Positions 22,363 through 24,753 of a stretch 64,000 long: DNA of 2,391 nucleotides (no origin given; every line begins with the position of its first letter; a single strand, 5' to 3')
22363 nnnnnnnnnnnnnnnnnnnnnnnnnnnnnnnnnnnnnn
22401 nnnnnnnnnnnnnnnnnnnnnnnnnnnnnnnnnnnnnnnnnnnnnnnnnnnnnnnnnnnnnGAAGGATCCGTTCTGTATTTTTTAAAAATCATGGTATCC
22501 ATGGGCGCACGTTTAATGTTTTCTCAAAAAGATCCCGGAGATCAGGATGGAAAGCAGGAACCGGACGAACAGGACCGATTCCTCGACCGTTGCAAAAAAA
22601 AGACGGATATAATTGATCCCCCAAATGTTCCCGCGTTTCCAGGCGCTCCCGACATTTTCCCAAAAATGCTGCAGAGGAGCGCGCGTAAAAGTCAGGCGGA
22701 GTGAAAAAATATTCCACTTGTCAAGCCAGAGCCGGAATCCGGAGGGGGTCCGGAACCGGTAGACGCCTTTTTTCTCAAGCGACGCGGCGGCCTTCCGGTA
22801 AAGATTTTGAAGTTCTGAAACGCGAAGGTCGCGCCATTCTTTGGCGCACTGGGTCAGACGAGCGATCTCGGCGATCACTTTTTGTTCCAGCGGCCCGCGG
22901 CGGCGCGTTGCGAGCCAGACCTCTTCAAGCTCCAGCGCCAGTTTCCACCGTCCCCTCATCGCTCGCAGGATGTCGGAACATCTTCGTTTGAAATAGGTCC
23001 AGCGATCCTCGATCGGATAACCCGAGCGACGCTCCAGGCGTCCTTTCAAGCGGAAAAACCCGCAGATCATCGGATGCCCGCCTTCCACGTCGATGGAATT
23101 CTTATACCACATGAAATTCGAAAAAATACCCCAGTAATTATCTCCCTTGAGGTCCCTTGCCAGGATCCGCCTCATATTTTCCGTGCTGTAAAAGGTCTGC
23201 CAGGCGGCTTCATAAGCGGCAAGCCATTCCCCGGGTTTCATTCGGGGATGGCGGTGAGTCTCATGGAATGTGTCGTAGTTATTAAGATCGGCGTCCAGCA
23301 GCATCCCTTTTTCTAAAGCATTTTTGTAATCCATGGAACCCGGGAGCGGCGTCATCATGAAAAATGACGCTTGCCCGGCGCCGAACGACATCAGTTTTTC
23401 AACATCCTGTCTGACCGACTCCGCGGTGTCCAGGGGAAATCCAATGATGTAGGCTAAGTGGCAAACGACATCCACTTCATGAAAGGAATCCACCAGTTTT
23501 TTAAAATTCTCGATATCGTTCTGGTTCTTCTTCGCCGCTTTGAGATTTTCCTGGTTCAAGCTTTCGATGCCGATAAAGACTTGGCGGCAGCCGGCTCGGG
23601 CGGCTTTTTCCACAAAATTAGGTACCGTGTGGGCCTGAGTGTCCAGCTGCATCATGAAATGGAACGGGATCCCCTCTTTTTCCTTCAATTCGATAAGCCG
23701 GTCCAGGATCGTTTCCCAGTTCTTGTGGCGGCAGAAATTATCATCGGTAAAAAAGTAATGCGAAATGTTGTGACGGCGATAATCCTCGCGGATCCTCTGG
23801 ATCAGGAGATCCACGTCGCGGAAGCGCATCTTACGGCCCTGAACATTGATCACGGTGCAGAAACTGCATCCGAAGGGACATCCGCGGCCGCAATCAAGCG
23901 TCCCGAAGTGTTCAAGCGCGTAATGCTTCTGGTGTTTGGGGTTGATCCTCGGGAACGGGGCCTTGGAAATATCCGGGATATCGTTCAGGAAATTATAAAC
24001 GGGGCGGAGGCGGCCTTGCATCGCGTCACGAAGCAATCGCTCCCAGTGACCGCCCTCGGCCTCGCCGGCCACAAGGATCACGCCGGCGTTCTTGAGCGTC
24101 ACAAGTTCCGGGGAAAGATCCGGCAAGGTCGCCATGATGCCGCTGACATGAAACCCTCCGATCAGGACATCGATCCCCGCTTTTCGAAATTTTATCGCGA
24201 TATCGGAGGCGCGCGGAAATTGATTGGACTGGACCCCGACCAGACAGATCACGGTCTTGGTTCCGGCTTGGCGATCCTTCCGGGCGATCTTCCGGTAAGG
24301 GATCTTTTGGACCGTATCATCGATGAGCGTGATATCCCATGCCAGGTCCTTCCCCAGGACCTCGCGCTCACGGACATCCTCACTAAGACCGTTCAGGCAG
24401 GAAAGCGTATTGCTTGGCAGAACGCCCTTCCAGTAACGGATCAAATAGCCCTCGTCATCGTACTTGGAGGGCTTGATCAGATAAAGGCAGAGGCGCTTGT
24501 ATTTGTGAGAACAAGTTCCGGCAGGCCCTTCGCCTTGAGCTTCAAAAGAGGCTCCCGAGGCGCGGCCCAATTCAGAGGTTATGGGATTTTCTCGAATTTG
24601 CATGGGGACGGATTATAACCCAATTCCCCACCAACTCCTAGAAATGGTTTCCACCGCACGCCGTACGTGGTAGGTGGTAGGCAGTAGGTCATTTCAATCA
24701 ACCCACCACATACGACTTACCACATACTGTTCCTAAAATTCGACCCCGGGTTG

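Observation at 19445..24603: Tandem class-B radical SAM enzymes translationally coupled (ATGA) to psd-pssA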

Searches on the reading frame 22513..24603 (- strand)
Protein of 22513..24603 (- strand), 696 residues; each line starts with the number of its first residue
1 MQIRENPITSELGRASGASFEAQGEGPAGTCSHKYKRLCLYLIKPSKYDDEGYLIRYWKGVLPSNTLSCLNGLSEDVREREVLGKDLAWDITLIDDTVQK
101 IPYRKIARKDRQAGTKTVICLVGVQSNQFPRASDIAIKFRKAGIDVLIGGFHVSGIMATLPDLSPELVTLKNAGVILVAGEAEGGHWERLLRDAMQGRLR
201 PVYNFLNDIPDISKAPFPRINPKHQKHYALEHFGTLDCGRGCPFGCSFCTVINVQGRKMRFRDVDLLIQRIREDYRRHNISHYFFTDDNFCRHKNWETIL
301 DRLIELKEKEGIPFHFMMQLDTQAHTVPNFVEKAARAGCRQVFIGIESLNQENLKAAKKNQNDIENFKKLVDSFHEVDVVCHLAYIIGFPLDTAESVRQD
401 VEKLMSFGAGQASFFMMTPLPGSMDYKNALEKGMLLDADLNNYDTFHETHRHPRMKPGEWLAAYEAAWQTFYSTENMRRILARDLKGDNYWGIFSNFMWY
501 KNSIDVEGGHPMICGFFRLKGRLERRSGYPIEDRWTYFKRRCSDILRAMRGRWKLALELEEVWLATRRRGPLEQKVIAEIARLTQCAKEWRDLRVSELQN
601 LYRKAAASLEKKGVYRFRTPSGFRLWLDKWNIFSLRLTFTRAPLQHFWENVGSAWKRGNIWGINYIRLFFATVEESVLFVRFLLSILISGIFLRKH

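Call 4: search_protein_families(library=pfam, proteins=[window:22513-24603:-])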
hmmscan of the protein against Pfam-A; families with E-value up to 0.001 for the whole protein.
window:22513-24603:- (696 aa): 1 family
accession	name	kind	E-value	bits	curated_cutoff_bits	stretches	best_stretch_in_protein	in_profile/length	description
PF04055.27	Radical_SAM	-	4.1e-16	60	29.5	1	239-403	4-165/166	Radical SAM superfamily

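Call 5: search_protein_families(library=ncbifam, proteins=[window:22513-24603:-])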
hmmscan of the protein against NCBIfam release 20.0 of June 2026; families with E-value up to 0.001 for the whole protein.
window:22513-24603:- (696 aa): 21 families
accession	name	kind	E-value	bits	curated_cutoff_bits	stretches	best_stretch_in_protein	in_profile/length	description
TIGR03471.1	HpnJ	equivalog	8.5e-20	71.1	577.6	1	228-472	192-433/472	hopanoid biosynthesis associated radical SAM protein HpnJ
TIGR04479.1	bcpD_PhpK_rSAM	subfamily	1.6e-18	66.4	600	1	229-402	237-404/504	PhpK family radical SAM P-methyltransferase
NF038361.1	rSAM_Sden_1168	equivalog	1.8e-18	66.4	575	1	237-451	286-495/560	Sden_1168 family B12-binding radical SAM P-methyltransferase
TIGR02026.1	BchE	equivalog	1.9e-17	63.3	481.35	1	236-477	197-433/497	magnesium-protoporphyrin IX monomethyl ester anaerobic oxidative cyclase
TIGR04013.1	B12_SAM_MJ_1487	hypoth_equivalog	3.9e-16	58.9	251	1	113-424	40-352/382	TIGR04013 family B12-binding domain/radical SAM domain-containing protein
TIGR04072.2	rSAM_ladder_B12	equivalog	1e-15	57.4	360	1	178-434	125-377/443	lipid biosynthesis B12-binding/radical SAM protein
NF033712.0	B12_rSAM_KedN5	subfamily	2.1e-14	52.7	700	1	235-404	197-367/624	KedN5 family methylcobalamin-dependent radical SAM C-methyltransferase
TIGR03975.1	rSAM_ocin_1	subfamily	1.3e-12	47.1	281.85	1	232-402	260-425/606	RiPP maturation radical SAM C-methyltransferase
NF033070.1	rSAM_AprD4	equivalog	1.6e-12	47.1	500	1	229-448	192-408/456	AprD4 family radical SAM diol-dehydratase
NF050148.1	rSAM_ApyD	equivalog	1.5e-11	43.4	750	1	235-401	201-360/645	RiPP biosynthesis radical SAM protein ApyD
TIGR04295.1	B12_rSAM_oligo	hypoth_equivalog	1.8e-11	43.4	400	1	235-429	202-384/422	TIGR04295 family B12-binding domain-containing radical SAM protein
TIGR04014.1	B12_SAM_MJ_0865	equivalog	2.3e-10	39.9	360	1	118-400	43-329/434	methyl-coenzyme M reductase glutamine C-methyltransferase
TIGR04367.1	HpnR_B12_rSAM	equivalog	1.3e-09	37.2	650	1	230-387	183-333/490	hopanoid C-3 methylase HpnR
TIGR04385.1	B12_rSAM_cofa1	equivalog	1.7e-09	37.4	450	1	236-401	198-358/438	B12 lower ligand biosynthesis radical SAM protein BzaD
NF045585.1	rSAM_slr0320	equivalog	8.5e-09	34.4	775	1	236-377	238-382/511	photosystem II high light acclimation radical SAM protein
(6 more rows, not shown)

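Call 9: search_solved_structures(query=window:22513-24603:-, max_evalue=0.01)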
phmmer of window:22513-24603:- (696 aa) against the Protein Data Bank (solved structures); distinct sequences matched with E-value up to 0.01: 5.
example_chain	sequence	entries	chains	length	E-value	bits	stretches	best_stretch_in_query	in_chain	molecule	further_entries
6fd2_B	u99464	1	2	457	1.3e-11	46.6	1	236-449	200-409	Putative apramycin biosynthetic oxidoreductase 4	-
7kdx_A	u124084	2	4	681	9.3e-09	37.2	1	230-409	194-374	Methyltransferase TokK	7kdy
6wte_A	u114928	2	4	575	0.00015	23.2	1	226-415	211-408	B12-binding domain-containing protein | Tryptophan-C2-methyltransferase containing B12-binding domain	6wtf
9n1b_A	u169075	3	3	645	0.00031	22.2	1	233-410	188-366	Radical SAM protein | Radical SAM enzyme CysS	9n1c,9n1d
9ccb_A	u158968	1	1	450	0.00031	22.2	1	236-403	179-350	Radical SAM core domain-containing protein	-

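Call 12: find_homologous_proteins(query=window:22513-24603:-, max_evalue=1e-10)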
Query window:22513-24603:- (696 aa): 8000 proteins with E <= 1e-10 among 8000 candidates; the best 120 are listed.
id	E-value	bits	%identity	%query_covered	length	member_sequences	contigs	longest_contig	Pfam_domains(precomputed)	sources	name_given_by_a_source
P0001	0.0e+0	1648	100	100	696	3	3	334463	PF04055.28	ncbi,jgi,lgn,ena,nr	ncbi:MAG TPA: radical SAM protein [Candidatus Omnitrophota bacterium]|nr:radical SAM protein [Candid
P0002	0.0e+0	1521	91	100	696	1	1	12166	PF04055.28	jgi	-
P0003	0.0e+0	1395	84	100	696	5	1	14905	PF04055.28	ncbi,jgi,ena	ncbi:MAG: radical SAM protein [Candidatus Omnitrophota bacterium]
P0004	0.0e+0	1388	83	100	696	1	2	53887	PF04055.28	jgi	jgi:radical SAM superfamily enzyme YgiQ (UPF0313 family)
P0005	0.0e+0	1378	83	100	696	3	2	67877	PF04055.28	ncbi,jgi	ncbi:MAG: radical SAM protein [Candidatus Omnitrophota bacterium]|jgi:radical SAM superfamily enzyme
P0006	0.0e+0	1377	83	100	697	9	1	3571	PF04055.28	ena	-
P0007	0.0e+0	1373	83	100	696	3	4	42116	PF04055.28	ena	-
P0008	0.0e+0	1372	82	100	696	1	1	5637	PF04055.28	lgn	-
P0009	0.0e+0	1371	82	100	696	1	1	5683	PF04055.28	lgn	-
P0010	0.0e+0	1368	82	100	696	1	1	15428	PF04055.28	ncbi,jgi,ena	ncbi:MAG: radical SAM protein [Candidatus Omnitrophota bacterium]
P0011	0.0e+0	1360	82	100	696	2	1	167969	PF04055.28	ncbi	ncbi:MAG: radical SAM protein [Candidatus Omnitrophota bacterium]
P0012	0.0e+0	1359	83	98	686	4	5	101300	PF04055.28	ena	-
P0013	0.0e+0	1357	84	96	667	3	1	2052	PF04055.28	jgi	jgi:radical SAM superfamily enzyme YgiQ (UPF0313 family)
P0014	0.0e+0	1355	82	100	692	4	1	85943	PF04055.28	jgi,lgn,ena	-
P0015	0.0e+0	1354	85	94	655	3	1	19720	PF04055.28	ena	-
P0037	0.0e+0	1184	71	100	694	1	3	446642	PF04055.28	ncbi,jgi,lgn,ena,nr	ncbi:MAG TPA: radical SAM protein [Candidatus Omnitrophota bacterium]|nr:radical SAM protein [Candid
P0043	0.0e+0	1095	67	100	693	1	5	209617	PF04055.28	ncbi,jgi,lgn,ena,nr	ncbi:MAG TPA: radical SAM protein [Candidatus Omnitrophota bacterium]|nr:radical SAM protein [Candid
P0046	1.3e-279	947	61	95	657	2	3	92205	PF04055.28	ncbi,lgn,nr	ncbi:MAG: Radical SAM superfamily protein [Candidatus Omnitrophica bacterium ADurb.Bin277]|nr:MAG: R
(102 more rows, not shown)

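Call 27: find_related_loci(query=A2, collection=metagenome_contigs, flank=10000)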
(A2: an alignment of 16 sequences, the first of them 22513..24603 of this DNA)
Query A2 (696 aa) in metagenome_contigs; peptide patterns used: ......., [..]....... (x = any residue, [..] = any of these).
600 stretches matched a pattern (row limit reached: there are more); 486 encode a relative of the query (tblastn E <= 1e-3); the best 80 are kept; 80 distinct loci.
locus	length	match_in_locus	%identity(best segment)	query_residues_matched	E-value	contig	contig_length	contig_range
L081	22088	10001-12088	83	1-696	0e+0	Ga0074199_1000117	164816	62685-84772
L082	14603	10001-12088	74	1-696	0e+0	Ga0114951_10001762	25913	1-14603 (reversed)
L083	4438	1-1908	78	99-696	0e+0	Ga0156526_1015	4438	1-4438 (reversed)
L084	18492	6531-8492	60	35-686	0e+0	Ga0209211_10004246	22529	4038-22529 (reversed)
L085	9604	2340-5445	55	6-687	0e+0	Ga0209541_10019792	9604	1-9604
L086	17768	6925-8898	56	36-692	0e+0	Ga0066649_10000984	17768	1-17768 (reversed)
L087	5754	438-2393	55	37-686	0e+0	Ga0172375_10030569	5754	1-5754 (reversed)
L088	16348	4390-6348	55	27-683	0e+0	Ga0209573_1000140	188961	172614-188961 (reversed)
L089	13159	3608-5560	56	40-693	0e+0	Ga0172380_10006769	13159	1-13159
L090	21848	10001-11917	55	28-678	0e+0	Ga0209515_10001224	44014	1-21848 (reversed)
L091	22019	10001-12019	52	28-689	0e+0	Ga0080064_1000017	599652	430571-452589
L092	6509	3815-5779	54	32-682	0e+0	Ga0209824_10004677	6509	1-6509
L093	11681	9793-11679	55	34-658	0e+0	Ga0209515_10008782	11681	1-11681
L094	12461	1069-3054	53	37-694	0e+0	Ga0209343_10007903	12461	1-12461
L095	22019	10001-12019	52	28-689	0e+0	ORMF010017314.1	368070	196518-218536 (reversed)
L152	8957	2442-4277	48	36-655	0e+0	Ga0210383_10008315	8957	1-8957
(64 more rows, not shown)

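Call 40: search_protein_representatives(protein=window:22513-24603:-)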
Query: 696 residues. Proteins with E-value up to 0.001 (for the whole library): 29996; up to 1e-10: 8525; up to 1e-30: 486. The best 150 are listed.
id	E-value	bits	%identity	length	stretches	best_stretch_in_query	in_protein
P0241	1.1e-186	638.6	46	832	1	32-687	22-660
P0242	6.2e-184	629.5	45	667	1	32-689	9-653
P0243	3.7e-183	626.9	45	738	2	33-602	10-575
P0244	1.1e-170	585.6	50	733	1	36-569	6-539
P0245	6.3e-170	583.2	45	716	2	36-610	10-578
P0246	3.3e-169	580.8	47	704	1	33-600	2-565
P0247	5.0e-165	567.0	46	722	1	36-613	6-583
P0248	4.1e-164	564.0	51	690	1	37-569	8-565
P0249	1.5e-160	552.2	49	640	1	37-568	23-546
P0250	1.2e-152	526.1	45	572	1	34-570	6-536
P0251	2.7e-152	524.9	47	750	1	37-574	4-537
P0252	3.0e-152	524.7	54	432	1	160-583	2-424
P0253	1.4e-151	522.5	46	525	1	171-691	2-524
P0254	9.5e-151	519.8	44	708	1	40-584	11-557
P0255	1.1e-150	519.6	44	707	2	36-581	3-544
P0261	1.7e-139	482.6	40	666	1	33-666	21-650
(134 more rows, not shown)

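Call 43: predict_structure(alignment_id=A2)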
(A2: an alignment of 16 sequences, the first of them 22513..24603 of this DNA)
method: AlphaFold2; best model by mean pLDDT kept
length: 696 residues; sequences in the alignment: 16
mean_pLDDT: 71.2   pTM: 0.69
mean pLDDT of the five models: 71.2, 69.0, 66.7, 65.7, 64.1
residues with pLDDT >= 90: 89; 70-90: 368; 50-70: 95; < 50: 144
segments of 3 or more residues with pLDDT < 50: 1-31, 49-63, 151-160, 229-232, 241-256, 288-293, 417-450, 510-530
pLDDT, mean of each block of 10 residues (from residue 1): 24 24 32 83 70 37 65 91 90 80 92 93 70 87 86 43 73 87 86 93 80 77 57 52 39 46 83 82 61 69 91 80 71 89 79 71 77 88 77 87 87 57 38 40 32 68 80 88 75 81 66 42 41 73 79 87 84 85 62 84 88 79 80 65 80 86 81 80 75 51
secondary structure, 60 per line:
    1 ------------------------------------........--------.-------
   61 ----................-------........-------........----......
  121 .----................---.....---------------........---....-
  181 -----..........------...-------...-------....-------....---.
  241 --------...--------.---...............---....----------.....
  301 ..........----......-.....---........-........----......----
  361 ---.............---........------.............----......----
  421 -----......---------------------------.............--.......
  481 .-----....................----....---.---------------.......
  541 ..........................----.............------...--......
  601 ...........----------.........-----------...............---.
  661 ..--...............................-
elements in order (helices of 4 or more, strands of 3 or more residues): E37-44 H65-80 E88-95 H103-110 E115-121 H126-141 E145-149 H165-172 E176-179 H186-195 E202-204 H222-225 E233-236 H264-278 E282-285 H296-310 E315-320 H322-326 H330-337 E339-346 H351-356 H364-376 E380-387 H394-406 E411-416 H426-431 H459-471 H474-481 H487-506 H511-514 H534-566 H571-583 H595-611 H622-630 H642-656 H665-695

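Call 50: fold_search(model_id=the predicted structure, library=pdb)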
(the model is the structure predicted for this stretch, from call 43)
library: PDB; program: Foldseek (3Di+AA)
matches with E <= 10: 1574; with E <= 0.001: 53
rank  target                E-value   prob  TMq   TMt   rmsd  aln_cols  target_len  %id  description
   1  6fd2_A                5.9e-14  1.00  0.43  0.63   8.0       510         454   16  Radical SAM 1,2-diol dehydratase AprD4 in complex with its substrate paromamine (released 2018-01-17)
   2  6fd2_B                8.6e-14  1.00  0.42  0.62   8.3       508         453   16  Radical SAM 1,2-diol dehydratase AprD4 in complex with its substrate paromamine (released 2018-01-17)
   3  6wtf_A                4.9e-13  1.00  0.40  0.50   5.1       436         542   14  Structure of radical S-adenosylmethionine methyltransferase, TsrM, from Kitasatospora setae with tryptophan substrate  (released 2020-12-23)
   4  6wte_B                1.7e-12  1.00  0.39  0.50   6.6       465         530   14  Structure of radical S-adenosylmethionine methyltransferase, TsrM, from Kitasatospora setae with cobalamin and [4Fe-4S (released 2020-12-23)
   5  6wtf_B                1.9e-12  1.00  0.39  0.49   5.2       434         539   14  Structure of radical S-adenosylmethionine methyltransferase, TsrM, from Kitasatospora setae with tryptophan substrate  (released 2020-12-23)
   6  6wte_A                4.4e-12  1.00  0.39  0.47   6.9       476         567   14  Structure of radical S-adenosylmethionine methyltransferase, TsrM, from Kitasatospora setae with cobalamin and [4Fe-4S (released 2020-12-23)
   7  9n1d                  4.7e-12  1.00  0.41  0.45  11.7       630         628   13  Crystal structure of CysS from Corallococcus sp. CA054B with 5'-deoxyadenosine and methionine bound (released 2026-01-28)
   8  7kdy_A                1.1e-11  1.00  0.42  0.44  11.9       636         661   16  Crystal structure of Streptomyces tokunonesis TokK with hydroxycobalamin, 5'-deoxyadenosine, methionine, and (2R)-pant (released 2022-01-12)
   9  9n1b                  2.6e-11  1.00  0.42  0.46  10.6       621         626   14  Crystal structure of CysS from Corallococcus sp. CA054B with 5'-deoxyadenosine, methionine, and pantetheinylated 3-metho (released 2026-01-28)
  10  9ccb                  3.8e-11  1.00  0.38  0.60   8.5       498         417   15  X-ray crystal structure of methyl-coenzyme M reductase glutamine methylase (MgmA) from Methanothermobacter marburgensis  (released 2025-01-01)
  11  7kdy_B                8.4e-11  1.00  0.41  0.42  17.3       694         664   15  Crystal structure of Streptomyces tokunonesis TokK with hydroxycobalamin, 5'-deoxyadenosine, methionine, and (2R)-pant (released 2022-01-12)
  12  9n1c                  1.1e-10  1.00  0.41  0.45  10.5       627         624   14  Crystal structure of CysS from Corallococcus sp. CA054B with 5'-deoxyadenosine, methionine, and pantetheinylated 3-ethox (released 2026-01-28)
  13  5ul3                  3.3e-10  1.00  0.40  0.38  18.9       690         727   13  Structure of Cobalamin-dependent S-adenosylmethionine radical enzyme OxsB with aqua-cobalamin bound (released 2017-04-19)
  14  7mjx_A                2.6e-07  1.00  0.40  0.59   7.4       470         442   14  MiaB in the complex with 5'-deoxyadenosine, methionine and RNA (released 2021-09-15)
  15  9a6d_A                4.2e-07  1.00  0.38  0.55   6.8       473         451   11  Integrative model of MTAB-YVFG by crosslinking MS and deep learning (released 2024-09-18)
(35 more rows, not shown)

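Call 53: list_cluster_members(proteins=[P0241, P0242, P0243, P0244, P0245, P0246, P0247, P0248, P0254, P0261])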
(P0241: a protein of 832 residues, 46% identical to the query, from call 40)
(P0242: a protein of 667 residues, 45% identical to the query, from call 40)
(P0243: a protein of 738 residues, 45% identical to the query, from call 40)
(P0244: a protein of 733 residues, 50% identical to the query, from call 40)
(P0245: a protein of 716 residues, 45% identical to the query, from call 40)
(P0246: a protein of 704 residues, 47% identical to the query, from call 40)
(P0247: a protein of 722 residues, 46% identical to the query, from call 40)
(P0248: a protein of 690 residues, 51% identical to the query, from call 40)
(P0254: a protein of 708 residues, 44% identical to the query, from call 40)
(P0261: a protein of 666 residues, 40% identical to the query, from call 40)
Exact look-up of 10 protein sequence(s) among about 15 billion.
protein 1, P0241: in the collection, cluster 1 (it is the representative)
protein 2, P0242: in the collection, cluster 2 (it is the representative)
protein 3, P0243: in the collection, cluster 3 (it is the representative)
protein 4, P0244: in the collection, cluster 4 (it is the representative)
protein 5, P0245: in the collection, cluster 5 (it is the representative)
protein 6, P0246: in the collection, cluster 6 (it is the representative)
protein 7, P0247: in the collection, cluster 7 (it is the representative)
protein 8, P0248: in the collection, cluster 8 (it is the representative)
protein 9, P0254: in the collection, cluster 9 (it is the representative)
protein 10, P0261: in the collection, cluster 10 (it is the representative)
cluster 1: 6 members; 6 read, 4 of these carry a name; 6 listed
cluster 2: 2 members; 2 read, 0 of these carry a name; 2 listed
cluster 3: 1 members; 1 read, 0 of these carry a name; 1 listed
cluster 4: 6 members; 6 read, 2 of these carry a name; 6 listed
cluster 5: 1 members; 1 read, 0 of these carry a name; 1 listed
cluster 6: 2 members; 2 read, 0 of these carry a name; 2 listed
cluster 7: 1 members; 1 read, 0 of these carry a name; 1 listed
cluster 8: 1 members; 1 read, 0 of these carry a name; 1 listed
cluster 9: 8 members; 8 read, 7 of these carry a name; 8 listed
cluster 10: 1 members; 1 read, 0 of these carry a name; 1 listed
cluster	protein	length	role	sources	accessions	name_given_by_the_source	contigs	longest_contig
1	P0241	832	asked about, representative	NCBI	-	-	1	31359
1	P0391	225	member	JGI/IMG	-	hypothetical protein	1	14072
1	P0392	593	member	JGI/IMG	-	hypothetical protein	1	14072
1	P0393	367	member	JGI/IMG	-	hypothetical protein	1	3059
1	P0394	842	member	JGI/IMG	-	radical SAM superfamily enzyme YgiQ (UPF0313 family)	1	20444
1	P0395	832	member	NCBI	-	-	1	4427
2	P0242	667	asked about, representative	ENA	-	-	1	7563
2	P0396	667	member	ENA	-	-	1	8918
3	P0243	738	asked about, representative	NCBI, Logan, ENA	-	-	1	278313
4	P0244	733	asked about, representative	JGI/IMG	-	radical SAM superfamily enzyme YgiQ (UPF0313 family)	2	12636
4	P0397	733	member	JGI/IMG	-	radical SAM superfamily enzyme YgiQ (UPF0313 family)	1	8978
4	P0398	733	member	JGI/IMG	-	-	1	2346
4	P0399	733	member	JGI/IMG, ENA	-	-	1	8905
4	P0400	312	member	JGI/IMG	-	-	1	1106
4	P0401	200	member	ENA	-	-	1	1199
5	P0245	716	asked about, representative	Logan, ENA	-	-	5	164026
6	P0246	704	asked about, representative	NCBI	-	-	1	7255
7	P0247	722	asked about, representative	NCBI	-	-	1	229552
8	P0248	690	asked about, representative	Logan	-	-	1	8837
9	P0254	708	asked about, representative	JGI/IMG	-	hypothetical protein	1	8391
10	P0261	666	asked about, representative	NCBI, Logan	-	-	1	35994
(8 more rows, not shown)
